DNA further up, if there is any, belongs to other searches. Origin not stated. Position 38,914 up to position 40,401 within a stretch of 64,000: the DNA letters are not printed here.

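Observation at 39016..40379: Orphan, monocistronic Card1/Can2-like CARF-nuclease with no CRISPR or cyclase partner in 64 kb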

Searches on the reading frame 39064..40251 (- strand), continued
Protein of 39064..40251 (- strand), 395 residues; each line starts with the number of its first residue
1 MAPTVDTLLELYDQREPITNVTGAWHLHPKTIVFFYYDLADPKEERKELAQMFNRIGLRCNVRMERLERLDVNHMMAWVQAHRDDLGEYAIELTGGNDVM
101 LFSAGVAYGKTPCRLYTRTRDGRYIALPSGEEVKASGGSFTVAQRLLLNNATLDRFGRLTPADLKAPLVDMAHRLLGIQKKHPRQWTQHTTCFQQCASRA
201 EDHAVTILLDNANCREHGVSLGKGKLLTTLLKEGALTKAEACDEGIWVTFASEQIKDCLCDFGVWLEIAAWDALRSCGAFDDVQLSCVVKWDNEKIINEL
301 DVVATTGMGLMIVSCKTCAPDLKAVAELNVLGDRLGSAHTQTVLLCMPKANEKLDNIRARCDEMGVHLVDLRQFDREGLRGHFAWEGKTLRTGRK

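Call 51: fold_search(model_id=the predicted structure, library=pdb)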
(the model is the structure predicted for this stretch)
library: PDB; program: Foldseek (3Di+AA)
matches with E <= 10: 1320; with E <= 0.001: 29
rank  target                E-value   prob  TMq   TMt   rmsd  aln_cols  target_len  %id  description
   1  1xmx                  3.6e-21  1.00  0.74  0.77   4.1       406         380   17  Crystal structure of protein VC1899 from Vibrio cholerae (released 2004-11-16)
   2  7bdv_A                1.2e-20  1.00  0.70  0.77   4.3       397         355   15  Structure of Can2 from Sulfobacillus thermosulfidooxidans in complex with cyclic tetra-adenylate (cA4) (released 2021-03-03)
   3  7bdv_B                1.3e-19  1.00  0.67  0.77   4.4       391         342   16  Structure of Can2 from Sulfobacillus thermosulfidooxidans in complex with cyclic tetra-adenylate (cA4) (released 2021-03-03)
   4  7bdv_C                2.2e-18  1.00  0.67  0.77   4.5       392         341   15  Structure of Can2 from Sulfobacillus thermosulfidooxidans in complex with cyclic tetra-adenylate (cA4) (released 2021-03-03)
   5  7bdv_D                2.5e-18  1.00  0.67  0.77   4.2       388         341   15  Structure of Can2 from Sulfobacillus thermosulfidooxidans in complex with cyclic tetra-adenylate (cA4) (released 2021-03-03)
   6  8bao_B                3.3e-18  1.00  0.67  0.72   5.8       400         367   10  Dysgonamonadaceae bacterium CRISPR ancillary nuclease 2 (released 2022-11-30)
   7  8bao_A                5.0e-18  1.00  0.66  0.70   6.0       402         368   11  Dysgonamonadaceae bacterium CRISPR ancillary nuclease 2 (released 2022-11-30)
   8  9u49_A                2.6e-17  1.00  0.73  0.72   4.5       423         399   14  crystal structure of Cdn1 in complex with cA4 (released 2026-02-04)
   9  6xl1_A                2.3e-15  1.00  0.65  0.68   5.6       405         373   13  crystal structure of cA4-activated Card1(D294N) (released 2020-12-30)
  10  8z4i_A                6.2e-15  1.00  0.42  0.43  17.7       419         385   14  crystal structure of Cdn1 in complex with cA3 (released 2026-02-04)
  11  6wxw_A                1.4e-14  1.00  0.58  0.61   6.9       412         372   13  crystal structure of apo Card1 (released 2020-12-30)
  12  8q3z_A                1.1e-13  1.00  0.62  0.57   7.0       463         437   11  Crystal structure of cA4-bound Can2 from Thermoanaerobacter brockii (released 2023-11-22)
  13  8q3y_A                2.6e-13  1.00  0.60  0.55   7.3       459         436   12  Crystal structure of apo Can2 from Thermoanaerobacter brockii (released 2023-11-22)
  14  8q43_B                2.6e-13  1.00  0.60  0.56   7.3       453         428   12  Crystal structure of cA4-bound Can2 (E341A) in complex with oligo-C DNA (released 2023-11-22)
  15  8q44_A                3.7e-13  1.00  0.64  0.59   6.8       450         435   11  Crystal structure of cA4-bound Can2 (E364R) in complex with oligo-T DNA (released 2023-11-22)
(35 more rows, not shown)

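Call 59: search_protein_families(library=padloc, proteins=[L008:292-1836:+, L008:1840-2874:+, L008:2902-3684:+, L008:3697-4047:+, L008:4063-4983:+, L008:5108-5968:+, L008:5986-7518:+, L008:7515-9455:+, L008:9456-9983:+, L008:11460-12236:-], max_evalue=0.001)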
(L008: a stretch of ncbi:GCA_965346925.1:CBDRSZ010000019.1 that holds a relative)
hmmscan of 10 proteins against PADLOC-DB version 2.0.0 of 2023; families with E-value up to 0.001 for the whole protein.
L008:292-1836:+ (514 aa): 14 families
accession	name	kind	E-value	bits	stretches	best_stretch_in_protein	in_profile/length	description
PDLC02055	Cas10b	-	5.3e-45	152.1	1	7-379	5-366/487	-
PDLC01422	Cas10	-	1.1e-37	128.3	2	196-377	273-418/519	CAS-III; effector_LS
PDLC01292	Cas10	-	3.8e-32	110.2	2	204-356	257-382/387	CAS-III; effector_LS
PDLC00917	Cas10b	-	3.5e-28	96.8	2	187-344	350-505/510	"CRISPR-associated protein Cas10/Cmr2, subtype III-B"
PDLC02056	Cas10b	-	5.6e-28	95.9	2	203-338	266-397/600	-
PDLC01444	Cas10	-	3.7e-21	73.6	1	103-372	279-515/605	CAS-III; effector_LS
PDLC02054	Cas10b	-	2.3e-18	64.3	1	207-399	275-445/537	-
PDLC00919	Cas10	-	4.4e-12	43.9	1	173-360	190-376/414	Cas10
PDLC01529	Cas10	-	7.3e-12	43.3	1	200-362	191-334/370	CAS-III; effector_LS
PDLC02051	Cas10b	-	2.3e-08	31.7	1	204-290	239-318/479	-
PDLC01651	Cas10b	-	9.1e-08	30.5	1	6-64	2-62/113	CAS-III-B; effector_LS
PDLC00920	Cas10b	-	7.6e-07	27.6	1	6-58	4-58/116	Cas10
PDLC02058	Cas10d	-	1.9e-06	25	1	193-351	159-297/441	-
PDLC02057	Cas10d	-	0.00092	16.6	0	197-238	182-225/462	-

L008:1840-2874:+ (344 aa): 5 families
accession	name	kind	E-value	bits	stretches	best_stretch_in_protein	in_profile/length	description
PDLC01361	Cmr3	-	2.1e-12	45.7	1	179-341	152-307/308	"CAS-III-B,CAS-III-C; effector_G5"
PDLC01640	Cmr3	-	8.3e-10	37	1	53-341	27-321/324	"CAS-III-B,CAS-III-C; effector_G5"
PDLC00980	Cmr3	-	8.4e-08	30.2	1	54-120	28-98/357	Cmr3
PDLC01269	Cmr3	-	6.4e-07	27.6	1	49-340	14-270/273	"CAS-III-B,CAS-III-C; effector_G5"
PDLC01208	Cmr3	-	4.1e-05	21.8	0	74-238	75-216/301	"CAS-III-B,CAS-III-C; effector_G5"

L008:2902-3684:+ (260 aa): 21 families
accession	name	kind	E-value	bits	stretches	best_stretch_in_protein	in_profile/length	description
PDLC01295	Cmr4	-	2.5e-49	166.8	1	3-256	2-256/256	"CAS-III-B,CAS-III-C; effector_G7"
PDLC00981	Cmr4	-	2.3e-46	157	1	3-256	2-283/283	CRISPR type III-B/RAMP module RAMP protein Cmr4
PDLC00982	Cmr4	-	5e-42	142.6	1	3-256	2-281/281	Cmr4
PDLC01441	Cmr4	-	6.1e-41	138.8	1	3-257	4-241/245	"CAS-III-B,CAS-III-C; effector_G7"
PDLC01015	Csm3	-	2.2e-10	40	1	9-253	2-178/178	Csm3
PDLC01016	Csm3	-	9.1e-10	37.2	1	7-255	4-188/189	Csm3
PDLC01613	Csm3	-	5.9e-09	35.1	1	6-256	2-177/177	"CAS-III-A,CAS-III-D; effector_G7"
PDLC02110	Cas7_IIId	-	1.4e-08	33.1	1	4-85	5-80/171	-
PDLC01339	Csm3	-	3.5e-08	32.7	1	8-104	1-97/163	"CAS-III-A,CAS-III-D; effector_G7"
PDLC01442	Csm3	-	4.9e-08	31.1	1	6-257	14-180/208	"CAS-III-A,CAS-III-D; effector_G7"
PDLC02107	Cas7_IIId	-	8.7e-07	26.2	1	2-68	8-70/426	-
PDLC01535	Cmr6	-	9.5e-07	27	1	19-89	27-96/185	"CAS-III-B,CAS-III-C; effector_G7"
PDLC01297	Csm3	-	3.6e-06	25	1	6-55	9-60/198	"CAS-III-A,CAS-III-D; effector_G7"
PDLC01014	Csm3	-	1e-05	23.7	1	6-54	10-60/203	CRISPR type III-A/MTUBE-associated RAMP protein Csm3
PDLC01452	Cmr6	-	1.6e-05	23.1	1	10-83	75-142/228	"CAS-III-B,CAS-III-C; effector_G7"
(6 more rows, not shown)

L008:3697-4047:+ (116 aa): 3 families
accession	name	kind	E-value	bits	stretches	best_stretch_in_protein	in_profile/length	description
PDLC01211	Cmr5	-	4.4e-13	47.4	1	1-115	1-117/127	CAS-III-B; effector_SS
PDLC01502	Cmr5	-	1.7e-11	42.5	1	20-115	26-113/123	CAS-III-B; effector_SS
PDLC01641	Cmr5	-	0.00096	17.7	0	28-109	26-103/109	CAS-III-B; effector_SS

L008:4063-4983:+ (306 aa): 33 families (the best 25 are shown)
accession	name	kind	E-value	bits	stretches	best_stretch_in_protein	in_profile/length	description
PDLC00987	Cmr6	-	4e-24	83.8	1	95-303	38-212/213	Cmr6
PDLC01274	Cmr6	-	4.8e-24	83.5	1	115-303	45-187/188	"CAS-III-B,CAS-III-C; effector_G7"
PDLC01452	Cmr6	-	1.2e-19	69.4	1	116-303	86-224/228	"CAS-III-B,CAS-III-C; effector_G7"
PDLC00989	Cmr6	-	2.5e-16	58.3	1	115-303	96-259/264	Cmr6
PDLC01016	Csm3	-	2.7e-15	55.3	1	122-304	23-189/189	Csm3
PDLC01339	Csm3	-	2e-13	49.7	1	122-301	11-163/163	"CAS-III-A,CAS-III-D; effector_G7"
PDLC01015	Csm3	-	3.2e-13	49.1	1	112-301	11-178/178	Csm3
PDLC01613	Csm3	-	8.9e-13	47.5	1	93-304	2-177/177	"CAS-III-A,CAS-III-D; effector_G7"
PDLC01535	Cmr6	-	4e-11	41.2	1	124-304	39-184/185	"CAS-III-B,CAS-III-C; effector_G7"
PDLC01442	Csm3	-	1.7e-10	39.1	1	121-305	36-180/208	"CAS-III-A,CAS-III-D; effector_G7"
PDLC00988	Cmr6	-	4.3e-09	34.6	1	126-305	41-226/252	Cmr6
PDLC01017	Csm3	-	1.2e-08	33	1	124-215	42-121/257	Csm3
PDLC01297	Csm3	-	3.9e-07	28.2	1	125-305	37-185/198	"CAS-III-A,CAS-III-D; effector_G7"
PDLC02107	Cas7_IIId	-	4.5e-07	27.1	0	127-151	38-62/426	-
PDLC01441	Cmr4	-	1.3e-06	26.4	1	124-213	31-79/245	"CAS-III-B,CAS-III-C; effector_G7"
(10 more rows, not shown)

L008:5108-5968:+ (286 aa): 0 families

L008:5986-7518:+ (510 aa): 1 family
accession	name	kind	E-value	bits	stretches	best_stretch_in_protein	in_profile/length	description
PDLC04140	mad8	-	0.00011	19.8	1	62-175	27-101/314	mads_8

L008:7515-9455:+ (646 aa): 2 families
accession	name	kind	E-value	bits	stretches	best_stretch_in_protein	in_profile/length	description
PDLC01174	CorA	-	2.3e-54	183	1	8-618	5-438/446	CorA-like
PDLC01043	CorA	-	2.3e-44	149.8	1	11-600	8-427/457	CorA-like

L008:9456-9983:+ (175 aa): 0 families

L008:11460-12236:- (258 aa): 17 families
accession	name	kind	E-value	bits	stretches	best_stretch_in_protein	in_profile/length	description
PDLC01782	Cas6b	-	4.6e-55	185.2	1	18-253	5-233/235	-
PDLC01609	Cas6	-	1.4e-31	108.1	1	116-253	7-137/137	"CAS-I,CAS-II,CAS-III,CAS-IV,CAS-V,CAS-VI; crRNAmaturation"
PDLC01451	Cas6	-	4.6e-30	103.6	1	30-253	16-217/219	"CAS-I,CAS-II,CAS-III,CAS-IV,CAS-V,CAS-VI; crRNAmaturation"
PDLC00956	Cas6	-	4.8e-30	103.6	1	61-251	2-199/200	CRISPR-associated endoribonuclease Cas6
PDLC01783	Cas6b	-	2.1e-25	87.9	1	26-253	9-224/225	-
PDLC01372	Cas6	-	4e-25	87.3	1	26-252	12-234/235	"CAS-I,CAS-II,CAS-III,CAS-IV,CAS-V,CAS-VI; crRNAmaturation"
PDLC01265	Cas6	-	3.5e-23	81.4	1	67-251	1-178/179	"CAS-I,CAS-II,CAS-III,CAS-IV,CAS-V,CAS-VI; crRNAmaturation"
PDLC01718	typeIV_Cas6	-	3.3e-21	74.2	1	28-254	15-240/262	Cas6_7_IV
PDLC02098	Cas6_IIIa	-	6.5e-18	63.9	1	18-253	5-199/200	-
PDLC01788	Cas6b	-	1.3e-14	52.8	1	29-254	3-218/219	-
PDLC02103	Cas6b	-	2.1e-14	51.9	1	25-252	10-237/240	-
PDLC01786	Cas6b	-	3.5e-13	47.9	1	38-250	24-226/228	-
PDLC01789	Cas6b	-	8.4e-10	37.1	1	25-251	12-237/240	-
PDLC02101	Cas6b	-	3.2e-09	35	1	67-250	39-216/218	-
PDLC01791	Cas6b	-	1.4e-07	29.6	1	34-251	20-229/233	-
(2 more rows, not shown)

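Call 64: find_encoding_contigs(protein=P0050, flank=10000, max_places=2)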
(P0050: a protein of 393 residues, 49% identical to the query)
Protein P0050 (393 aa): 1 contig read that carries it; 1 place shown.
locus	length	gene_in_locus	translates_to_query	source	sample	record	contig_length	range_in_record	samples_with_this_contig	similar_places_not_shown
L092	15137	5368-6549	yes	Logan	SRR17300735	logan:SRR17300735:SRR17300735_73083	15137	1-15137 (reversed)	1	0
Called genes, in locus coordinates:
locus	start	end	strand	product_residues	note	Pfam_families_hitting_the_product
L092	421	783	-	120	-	-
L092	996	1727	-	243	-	PF03787:RAMPs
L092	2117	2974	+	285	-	-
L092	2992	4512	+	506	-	PF02534:T4SS-DNA_transf, PF10412:TrwB_AAD_bind, PF12696:TraG-D_C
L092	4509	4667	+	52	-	-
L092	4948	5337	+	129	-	-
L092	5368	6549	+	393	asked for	PF09002:Card1_endonuc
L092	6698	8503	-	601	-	PF07944:Beta-AFase-like_GH127_cat, PF06662:C5-epim_C (faint), PF20736:Glyco_hydro127M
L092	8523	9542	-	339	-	-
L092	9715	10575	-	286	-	PF02311:AraC_binding (weak), PF00165:HTH_AraC (weak), PF12833:HTH_18, PF00165:HTH_AraC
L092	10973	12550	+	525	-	PF12010:DUF3502 (faint)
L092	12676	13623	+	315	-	PF00528:BPD_transp_1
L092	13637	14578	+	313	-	PF00528:BPD_transp_1 (weak)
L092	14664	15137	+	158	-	?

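Call 65: find_encoding_contigs(protein=P0052, flank=10000, max_places=2)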
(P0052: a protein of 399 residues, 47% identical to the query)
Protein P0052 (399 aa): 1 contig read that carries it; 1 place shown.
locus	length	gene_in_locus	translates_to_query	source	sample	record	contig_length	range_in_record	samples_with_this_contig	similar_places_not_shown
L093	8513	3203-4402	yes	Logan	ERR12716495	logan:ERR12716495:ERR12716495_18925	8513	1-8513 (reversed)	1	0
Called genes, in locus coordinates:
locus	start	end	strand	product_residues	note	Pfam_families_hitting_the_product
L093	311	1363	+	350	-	-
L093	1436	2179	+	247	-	PF19538:DUF6062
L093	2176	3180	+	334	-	PF10646:Germane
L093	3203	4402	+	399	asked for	PF09002:Card1_endonuc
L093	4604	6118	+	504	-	PF10646:Germane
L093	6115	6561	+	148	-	PF03734:YkuD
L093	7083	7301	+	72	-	PF01381:HTH_3 (weak)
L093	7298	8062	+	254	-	-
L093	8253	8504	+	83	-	PF01248:Ribosomal_L7Ae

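Call 70: find_related_loci(query=A4, collection=metagenome_contigs, flank=10000)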
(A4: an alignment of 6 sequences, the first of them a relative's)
Query A4 (393 aa) in metagenome_contigs; peptide patterns used: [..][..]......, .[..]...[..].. (x = any residue, [..] = any of these).
271 stretches matched a pattern, but none encodes a relative of the query by tblastn (E <= 1e-3).

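Call 71: search_solved_structures(query=L008:9456-9983:+, max_evalue=1, show_alignments=2)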
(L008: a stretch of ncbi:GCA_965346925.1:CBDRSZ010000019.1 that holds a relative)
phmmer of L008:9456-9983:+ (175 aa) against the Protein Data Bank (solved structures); distinct sequences matched with E-value up to 1: 0.

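Call 72: search_solved_structures(query=L008:292-1836:+, max_evalue=0.01)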
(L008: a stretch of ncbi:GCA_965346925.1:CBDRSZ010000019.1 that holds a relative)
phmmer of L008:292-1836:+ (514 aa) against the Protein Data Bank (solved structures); distinct sequences matched with E-value up to 0.01: 2.
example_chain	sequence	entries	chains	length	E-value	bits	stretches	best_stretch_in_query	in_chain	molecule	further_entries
9lq5_B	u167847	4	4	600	3.4e-27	98.6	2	204-395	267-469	Type III-B CRISPR-associated protein Cas10/Cmr2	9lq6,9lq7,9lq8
9arw_A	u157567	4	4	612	3e-06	29.5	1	205-378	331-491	Type III-B CRISPR-associated protein Cas10/Cmr2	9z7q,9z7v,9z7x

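Call 73: search_solved_structures(query=L008:7515-9455:+, max_evalue=0.01)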
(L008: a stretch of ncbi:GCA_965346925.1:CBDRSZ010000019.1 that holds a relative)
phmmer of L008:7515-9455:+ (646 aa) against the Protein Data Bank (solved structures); distinct sequences matched with E-value up to 0.01: 0.

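Call 77: search_protein_families(library=pfam, proteins=[L008:9456-9983:+, L008:5108-5968:+, L008:5986-7518:+, L008:7515-9455:+, L008:13254-14792:-, L008:12524-13171:+], max_evalue=1)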
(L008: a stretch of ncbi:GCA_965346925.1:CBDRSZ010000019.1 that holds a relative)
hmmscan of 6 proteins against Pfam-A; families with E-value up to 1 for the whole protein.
L008:9456-9983:+ (175 aa): 0 families

L008:5108-5968:+ (286 aa): 0 families

L008:5986-7518:+ (510 aa): 5 families
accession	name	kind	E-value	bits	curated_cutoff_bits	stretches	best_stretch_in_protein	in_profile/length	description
PF02534.20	T4SS-DNA_transf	-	1.8e-36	126.4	20.1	1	56-413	38-383/468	Type IV secretory system Conjugative DNA transfer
PF12696.13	TraG-D_C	-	4.3e-22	78.8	22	1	335-416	1-83/126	TraM recognition site of TraD and TraG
PF10412.15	TrwB_AAD_bind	-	7.4e-18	65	20.5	2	235-416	150-327/387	Type IV secretion-system coupling protein DNA-binding domain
PF05872.18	HerA_C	-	0.0034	16.5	22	1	61-103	20-61/502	Helicase HerA-like C-terminal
PF00270.35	DEAD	-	0.011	15.9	26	1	66-154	18-109/167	DEAD/DEAH box helicase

L008:7515-9455:+ (646 aa): 2 families
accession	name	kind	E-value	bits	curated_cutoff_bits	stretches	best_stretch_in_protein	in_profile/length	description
PF06888.18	Put_Phosphatase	-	0.14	12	27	1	509-552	19-62/234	Putative Phosphatase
PF07220.16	DUF1420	-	0.22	10.6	19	0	601-636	17-52/672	Protein of unknown function (DUF1420)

L008:13254-14792:- (512 aa): 2 families
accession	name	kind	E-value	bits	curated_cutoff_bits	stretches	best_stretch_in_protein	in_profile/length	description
PF17386.8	LBP_C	-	0.032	14.5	26.6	1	431-449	14-32/53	Lacto-N-biose phosphorylase C-terminal domain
PF00532.27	Peripla_BP_1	-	0.27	11.1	22.2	0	205-266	165-226/281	Periplasmic binding proteins and sugar binding domain of LacI family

L008:12524-13171:+ (215 aa): 4 families
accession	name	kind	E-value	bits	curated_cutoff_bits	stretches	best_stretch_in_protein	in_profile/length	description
PF00702.32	Hydrolase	-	8.8e-27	95.2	26.4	1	4-181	2-190/191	haloacid dehalogenase-like hydrolase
PF13419.12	HAD_2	-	4e-24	86.1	23.8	1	6-187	1-177/178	Haloacid dehalogenase-like hydrolase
PF13242.12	Hydrolase_like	-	0.0023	18.3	22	1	144-188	3-48/75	HAD-hyrolase-like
PF07739.18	TipAS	-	0.13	13.2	23.8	1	58-104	19-66/117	TipAS antibiotic-recognition domain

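Call 81: find_related_loci(query=A3, collection=viral_contigs, flank=8000)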
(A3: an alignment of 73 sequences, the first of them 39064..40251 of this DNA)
Query A3 (395 aa) in viral_contigs; peptide patterns used: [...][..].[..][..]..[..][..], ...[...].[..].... (x = any residue, [..] = any of these).
94 stretches matched a pattern, but none encodes a relative of the query by tblastn (E <= 1e-3).

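Call 88: search_protein_representatives(alignment_id=A3)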
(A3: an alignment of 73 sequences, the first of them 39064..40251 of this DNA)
Query: 73 sequences, 389 profile positions. Proteins with E-value up to 0.001 (for the whole library): 3405; up to 1e-10: 1824; up to 1e-30: 675. The best 150 are listed.
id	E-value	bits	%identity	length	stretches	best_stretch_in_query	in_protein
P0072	3.1e-163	559.6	-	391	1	1-387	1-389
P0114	6.3e-162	555.3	-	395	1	1-387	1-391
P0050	7.2e-138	476.1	-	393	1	1-388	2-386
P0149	1.9e-134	464.8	-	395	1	2-386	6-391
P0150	9.5e-128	442.8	-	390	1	1-386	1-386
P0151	2.0e-120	418.7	-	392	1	1-383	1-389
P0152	2.9e-111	388.5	-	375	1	1-375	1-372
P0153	1.9e-106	372.7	-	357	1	1-259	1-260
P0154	6.4e-105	367.6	-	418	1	3-306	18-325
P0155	5.2e-102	358.0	-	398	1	1-384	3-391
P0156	1.1e-100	353.7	-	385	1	1-385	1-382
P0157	2.0e-94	333.1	-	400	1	1-384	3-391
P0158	5.6e-94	331.6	-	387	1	1-384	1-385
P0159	1.2e-92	327.2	-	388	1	1-385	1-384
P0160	5.6e-92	325.0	-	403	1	1-386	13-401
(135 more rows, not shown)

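Call 91: find_encoding_contigs(protein=P0119, flank=10000, max_places=1)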
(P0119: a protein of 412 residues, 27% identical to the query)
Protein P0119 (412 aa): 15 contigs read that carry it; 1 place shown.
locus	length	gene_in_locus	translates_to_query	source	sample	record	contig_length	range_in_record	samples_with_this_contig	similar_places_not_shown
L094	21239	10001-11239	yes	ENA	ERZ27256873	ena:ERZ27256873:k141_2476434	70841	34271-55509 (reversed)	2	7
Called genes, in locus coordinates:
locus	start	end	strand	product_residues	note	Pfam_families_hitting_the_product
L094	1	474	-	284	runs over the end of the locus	PF00294:PfkB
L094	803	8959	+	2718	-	PF12892:FctA, PF24547:DUF7601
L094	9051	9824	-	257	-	PF00300:His_Phos_1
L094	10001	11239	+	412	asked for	PF09002:Card1_endonuc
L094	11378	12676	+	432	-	PF04392:ABC_sub_bind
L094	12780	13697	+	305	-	PF02653:BPD_transp_2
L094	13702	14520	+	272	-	PF00005:ABC_tran, PF02463:SMC_N (faint), PF13304:AAA_21 (faint)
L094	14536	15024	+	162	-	PF04138:GtrA_DPMS_TM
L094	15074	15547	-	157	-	PF22811:Zn_ribbon_NrdR, PF03477:ATP-cone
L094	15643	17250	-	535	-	PF00496:SBP_bac_5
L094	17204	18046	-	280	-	PF01464:SLT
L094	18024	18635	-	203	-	PF01121:CoaE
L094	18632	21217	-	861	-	PF02739:5_3_exonuc_N, PF01367:5_3_exonuc, PF00476:DNA_pol_A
